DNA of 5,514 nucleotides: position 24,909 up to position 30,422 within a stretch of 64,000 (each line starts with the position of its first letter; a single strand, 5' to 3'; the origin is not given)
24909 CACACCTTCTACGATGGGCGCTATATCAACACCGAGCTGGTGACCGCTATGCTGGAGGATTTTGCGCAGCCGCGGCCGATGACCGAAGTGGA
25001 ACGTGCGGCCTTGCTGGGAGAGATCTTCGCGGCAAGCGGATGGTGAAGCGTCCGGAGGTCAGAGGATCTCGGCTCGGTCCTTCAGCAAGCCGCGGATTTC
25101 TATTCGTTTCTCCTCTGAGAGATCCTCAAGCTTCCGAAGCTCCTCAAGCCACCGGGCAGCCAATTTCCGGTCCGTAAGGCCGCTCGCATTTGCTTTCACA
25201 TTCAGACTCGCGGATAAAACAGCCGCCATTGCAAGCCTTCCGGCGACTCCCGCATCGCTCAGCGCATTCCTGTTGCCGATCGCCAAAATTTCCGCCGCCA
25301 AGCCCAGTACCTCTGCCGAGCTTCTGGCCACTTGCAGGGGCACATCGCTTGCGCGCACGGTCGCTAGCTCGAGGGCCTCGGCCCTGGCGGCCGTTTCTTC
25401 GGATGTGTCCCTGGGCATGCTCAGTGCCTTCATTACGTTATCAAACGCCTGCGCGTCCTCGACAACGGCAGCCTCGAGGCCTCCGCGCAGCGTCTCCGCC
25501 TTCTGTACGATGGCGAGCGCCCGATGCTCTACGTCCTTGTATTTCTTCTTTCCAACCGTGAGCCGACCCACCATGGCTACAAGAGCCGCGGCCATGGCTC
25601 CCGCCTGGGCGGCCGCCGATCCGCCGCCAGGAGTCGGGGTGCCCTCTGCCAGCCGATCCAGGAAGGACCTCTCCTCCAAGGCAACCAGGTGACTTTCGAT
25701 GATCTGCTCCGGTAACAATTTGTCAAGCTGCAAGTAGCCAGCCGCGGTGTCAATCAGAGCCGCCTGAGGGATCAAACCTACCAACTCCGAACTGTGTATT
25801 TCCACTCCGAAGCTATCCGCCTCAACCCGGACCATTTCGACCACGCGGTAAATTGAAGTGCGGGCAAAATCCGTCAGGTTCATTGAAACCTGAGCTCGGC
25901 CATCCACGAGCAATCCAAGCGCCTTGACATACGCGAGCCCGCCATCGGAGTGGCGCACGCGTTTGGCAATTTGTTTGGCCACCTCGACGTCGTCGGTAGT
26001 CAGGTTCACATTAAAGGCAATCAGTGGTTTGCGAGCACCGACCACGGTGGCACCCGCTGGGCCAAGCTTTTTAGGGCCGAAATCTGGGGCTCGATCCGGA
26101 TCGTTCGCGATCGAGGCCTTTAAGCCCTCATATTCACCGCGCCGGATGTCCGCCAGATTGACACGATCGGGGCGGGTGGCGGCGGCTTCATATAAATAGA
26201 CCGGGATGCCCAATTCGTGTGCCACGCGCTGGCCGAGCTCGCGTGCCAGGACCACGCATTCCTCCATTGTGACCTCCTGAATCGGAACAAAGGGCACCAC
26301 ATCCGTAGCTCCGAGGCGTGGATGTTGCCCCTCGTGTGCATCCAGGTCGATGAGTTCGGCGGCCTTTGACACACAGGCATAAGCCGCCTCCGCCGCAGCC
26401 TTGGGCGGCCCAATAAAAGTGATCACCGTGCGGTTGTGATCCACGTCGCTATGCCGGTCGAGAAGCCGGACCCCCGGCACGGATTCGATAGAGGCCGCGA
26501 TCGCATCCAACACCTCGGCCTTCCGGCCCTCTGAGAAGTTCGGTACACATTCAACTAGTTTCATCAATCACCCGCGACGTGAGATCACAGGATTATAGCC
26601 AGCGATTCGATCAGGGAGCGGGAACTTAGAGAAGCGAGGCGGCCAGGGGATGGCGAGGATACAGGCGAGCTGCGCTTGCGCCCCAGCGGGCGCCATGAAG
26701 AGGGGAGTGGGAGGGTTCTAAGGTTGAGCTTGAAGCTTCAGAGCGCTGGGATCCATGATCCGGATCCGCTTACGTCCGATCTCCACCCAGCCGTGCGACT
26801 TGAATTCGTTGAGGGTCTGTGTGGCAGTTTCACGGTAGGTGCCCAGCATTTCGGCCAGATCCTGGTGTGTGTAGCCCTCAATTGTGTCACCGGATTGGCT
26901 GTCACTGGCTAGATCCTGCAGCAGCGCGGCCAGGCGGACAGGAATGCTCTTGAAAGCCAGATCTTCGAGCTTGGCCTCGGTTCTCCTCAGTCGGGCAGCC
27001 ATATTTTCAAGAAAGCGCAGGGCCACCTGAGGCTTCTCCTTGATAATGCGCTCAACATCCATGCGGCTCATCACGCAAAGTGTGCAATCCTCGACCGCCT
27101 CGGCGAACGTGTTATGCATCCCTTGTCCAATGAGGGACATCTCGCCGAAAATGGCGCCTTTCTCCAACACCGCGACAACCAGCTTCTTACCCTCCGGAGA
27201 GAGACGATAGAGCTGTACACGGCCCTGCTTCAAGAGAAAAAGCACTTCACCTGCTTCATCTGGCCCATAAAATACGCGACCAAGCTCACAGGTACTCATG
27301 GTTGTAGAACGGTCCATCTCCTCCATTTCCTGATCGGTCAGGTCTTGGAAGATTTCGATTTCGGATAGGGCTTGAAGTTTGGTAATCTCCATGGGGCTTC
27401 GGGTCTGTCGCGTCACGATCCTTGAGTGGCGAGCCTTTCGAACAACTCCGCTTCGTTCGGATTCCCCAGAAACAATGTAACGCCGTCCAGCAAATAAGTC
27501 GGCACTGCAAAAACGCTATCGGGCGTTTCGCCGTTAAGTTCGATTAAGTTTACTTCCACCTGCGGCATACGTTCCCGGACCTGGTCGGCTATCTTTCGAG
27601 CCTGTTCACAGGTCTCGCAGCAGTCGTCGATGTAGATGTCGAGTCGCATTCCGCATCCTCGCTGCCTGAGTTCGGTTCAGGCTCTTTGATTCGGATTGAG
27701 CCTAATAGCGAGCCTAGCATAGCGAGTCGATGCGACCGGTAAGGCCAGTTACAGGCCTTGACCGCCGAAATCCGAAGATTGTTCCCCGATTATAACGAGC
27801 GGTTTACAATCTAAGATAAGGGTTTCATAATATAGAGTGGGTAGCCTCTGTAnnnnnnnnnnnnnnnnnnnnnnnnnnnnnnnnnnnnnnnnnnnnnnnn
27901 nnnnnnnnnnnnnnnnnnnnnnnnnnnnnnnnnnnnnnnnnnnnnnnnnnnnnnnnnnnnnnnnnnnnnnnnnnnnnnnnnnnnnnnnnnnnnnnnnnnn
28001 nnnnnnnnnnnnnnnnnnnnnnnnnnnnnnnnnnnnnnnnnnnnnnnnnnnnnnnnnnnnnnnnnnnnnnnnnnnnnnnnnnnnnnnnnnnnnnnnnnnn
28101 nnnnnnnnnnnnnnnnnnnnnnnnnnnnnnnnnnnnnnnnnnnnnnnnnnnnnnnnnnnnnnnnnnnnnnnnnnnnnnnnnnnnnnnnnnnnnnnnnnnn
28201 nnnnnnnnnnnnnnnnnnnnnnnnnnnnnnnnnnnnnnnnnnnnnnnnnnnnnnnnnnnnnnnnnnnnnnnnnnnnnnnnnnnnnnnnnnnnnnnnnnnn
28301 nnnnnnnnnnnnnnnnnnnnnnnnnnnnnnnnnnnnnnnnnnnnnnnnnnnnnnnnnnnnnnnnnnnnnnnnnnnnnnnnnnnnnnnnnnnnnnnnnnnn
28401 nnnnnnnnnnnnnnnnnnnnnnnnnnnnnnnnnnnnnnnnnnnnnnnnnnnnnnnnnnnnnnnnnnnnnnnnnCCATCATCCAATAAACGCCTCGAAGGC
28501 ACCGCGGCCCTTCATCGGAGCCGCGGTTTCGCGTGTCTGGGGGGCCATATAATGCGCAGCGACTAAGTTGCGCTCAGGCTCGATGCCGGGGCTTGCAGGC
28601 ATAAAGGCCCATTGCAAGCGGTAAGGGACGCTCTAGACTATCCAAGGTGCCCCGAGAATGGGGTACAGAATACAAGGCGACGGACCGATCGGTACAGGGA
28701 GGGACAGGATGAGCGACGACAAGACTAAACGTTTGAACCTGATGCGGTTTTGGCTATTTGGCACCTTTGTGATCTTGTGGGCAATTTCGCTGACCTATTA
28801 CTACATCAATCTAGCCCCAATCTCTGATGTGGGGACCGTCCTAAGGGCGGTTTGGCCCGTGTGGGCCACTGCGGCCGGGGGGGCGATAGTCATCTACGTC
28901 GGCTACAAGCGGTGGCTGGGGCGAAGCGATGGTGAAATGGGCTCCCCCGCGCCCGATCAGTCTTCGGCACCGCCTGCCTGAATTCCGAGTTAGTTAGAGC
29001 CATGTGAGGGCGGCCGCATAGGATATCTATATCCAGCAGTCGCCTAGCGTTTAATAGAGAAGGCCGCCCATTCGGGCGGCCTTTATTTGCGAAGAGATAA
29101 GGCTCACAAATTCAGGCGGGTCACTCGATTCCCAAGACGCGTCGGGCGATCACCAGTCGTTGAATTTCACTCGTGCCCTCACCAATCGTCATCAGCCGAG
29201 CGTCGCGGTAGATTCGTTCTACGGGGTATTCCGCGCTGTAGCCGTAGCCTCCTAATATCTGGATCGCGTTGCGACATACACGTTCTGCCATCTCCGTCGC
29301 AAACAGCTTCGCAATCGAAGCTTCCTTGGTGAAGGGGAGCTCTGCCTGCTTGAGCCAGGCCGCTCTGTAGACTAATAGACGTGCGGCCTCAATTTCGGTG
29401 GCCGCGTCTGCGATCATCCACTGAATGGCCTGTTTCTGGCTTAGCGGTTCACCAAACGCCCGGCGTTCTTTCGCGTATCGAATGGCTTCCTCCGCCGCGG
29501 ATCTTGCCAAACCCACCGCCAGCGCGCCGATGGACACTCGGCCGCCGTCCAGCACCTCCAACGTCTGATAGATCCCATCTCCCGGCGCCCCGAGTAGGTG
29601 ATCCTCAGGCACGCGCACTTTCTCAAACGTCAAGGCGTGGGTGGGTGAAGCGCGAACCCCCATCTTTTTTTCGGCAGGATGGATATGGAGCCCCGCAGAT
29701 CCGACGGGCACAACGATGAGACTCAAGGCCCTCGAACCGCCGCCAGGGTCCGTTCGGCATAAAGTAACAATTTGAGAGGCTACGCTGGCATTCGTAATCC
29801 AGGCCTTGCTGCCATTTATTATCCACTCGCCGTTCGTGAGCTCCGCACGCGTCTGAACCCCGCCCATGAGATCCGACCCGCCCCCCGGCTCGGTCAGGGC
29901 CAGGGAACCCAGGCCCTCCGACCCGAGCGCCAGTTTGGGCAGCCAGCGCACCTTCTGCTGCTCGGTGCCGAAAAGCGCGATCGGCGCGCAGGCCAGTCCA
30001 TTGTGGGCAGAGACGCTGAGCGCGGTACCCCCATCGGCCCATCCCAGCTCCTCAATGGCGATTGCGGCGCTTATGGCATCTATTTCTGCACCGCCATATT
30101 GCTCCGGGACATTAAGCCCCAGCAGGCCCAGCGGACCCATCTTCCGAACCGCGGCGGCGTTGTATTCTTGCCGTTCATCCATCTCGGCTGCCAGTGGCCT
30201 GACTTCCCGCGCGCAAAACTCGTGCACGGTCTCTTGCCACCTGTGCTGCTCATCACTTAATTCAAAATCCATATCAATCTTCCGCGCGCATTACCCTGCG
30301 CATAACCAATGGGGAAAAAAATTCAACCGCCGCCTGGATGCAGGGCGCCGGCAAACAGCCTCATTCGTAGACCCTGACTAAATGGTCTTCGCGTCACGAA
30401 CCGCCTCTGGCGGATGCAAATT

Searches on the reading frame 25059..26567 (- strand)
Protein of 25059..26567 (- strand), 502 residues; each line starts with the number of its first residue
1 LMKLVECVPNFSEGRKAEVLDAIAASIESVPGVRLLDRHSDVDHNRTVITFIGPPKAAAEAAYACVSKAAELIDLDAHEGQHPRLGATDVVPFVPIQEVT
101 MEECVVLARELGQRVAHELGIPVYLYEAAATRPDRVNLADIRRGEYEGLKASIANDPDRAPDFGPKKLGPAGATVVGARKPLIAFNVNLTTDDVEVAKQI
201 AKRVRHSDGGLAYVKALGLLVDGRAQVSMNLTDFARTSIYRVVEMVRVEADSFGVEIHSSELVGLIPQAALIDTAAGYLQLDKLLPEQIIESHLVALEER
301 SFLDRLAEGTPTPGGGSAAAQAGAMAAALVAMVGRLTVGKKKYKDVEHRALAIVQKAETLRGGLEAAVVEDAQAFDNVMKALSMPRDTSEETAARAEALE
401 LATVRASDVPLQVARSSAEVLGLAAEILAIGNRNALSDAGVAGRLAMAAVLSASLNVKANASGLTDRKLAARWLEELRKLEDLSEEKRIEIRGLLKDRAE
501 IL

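Call 83: search_protein_families(library=pfam, proteins=[window:25059-26567:-], max_evalue=0.00001)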
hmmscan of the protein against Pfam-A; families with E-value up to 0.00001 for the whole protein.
window:25059-26567:- (502 aa): 3 families
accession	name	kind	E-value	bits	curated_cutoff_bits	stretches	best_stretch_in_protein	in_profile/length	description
PF07837.17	FTCD_N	-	6.6e-72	241.4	27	1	4-179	1-176/176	Formiminotransferase domain, N-terminal subdomain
PF04961.17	FTCD_C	-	8.1e-57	192.3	24.5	1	300-478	3-181/182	Formiminotransferase-cyclodeaminase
PF02971.19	FTCD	-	1.3e-23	83.9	24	1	182-285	2-113/145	Formiminotransferase domain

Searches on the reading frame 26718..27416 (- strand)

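Call 83: search_protein_families(library=pfam, proteins=[window:26718-27416:-], max_evalue=0.00001)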
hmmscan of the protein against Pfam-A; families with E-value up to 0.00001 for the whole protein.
window:26718-27416:- (232 aa): 2 families
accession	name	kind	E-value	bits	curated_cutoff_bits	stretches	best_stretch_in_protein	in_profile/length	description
PF13545.12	HTH_Crp_2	-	7.2e-18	64.8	27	1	161-227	2-68/70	Crp-like helix-turn-helix domain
PF00027.35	cNMP_binding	-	9.2e-18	64.4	27.5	1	46-127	7-88/89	Cyclic nucleotide-binding domain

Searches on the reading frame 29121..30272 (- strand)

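Call 83: search_protein_families(library=pfam, proteins=[window:29121-30272:-], max_evalue=0.00001)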
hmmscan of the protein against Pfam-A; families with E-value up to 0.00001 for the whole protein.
window:29121-30272:- (383 aa): 4 families
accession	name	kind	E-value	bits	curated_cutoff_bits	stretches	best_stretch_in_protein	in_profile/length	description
PF00441.29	Acyl-CoA_dh_1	-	2.4e-55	187.3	22.4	1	231-380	1-150/150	Acyl-CoA dehydrogenase, C-terminal domain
PF02771.21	Acyl-CoA_dh_N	-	1.8e-37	128.6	22.9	1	6-117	1-112/113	Acyl-CoA dehydrogenase, N-terminal domain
PF08028.16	Acyl-CoA_dh_2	-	6.8e-26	91.6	22.7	1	247-363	2-128/134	Acyl-CoA dehydrogenase, C-terminal domain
PF02770.24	Acyl-CoA_dh_M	-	7.9e-24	84.1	33.3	1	124-219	2-97/97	Acyl-CoA dehydrogenase, middle domain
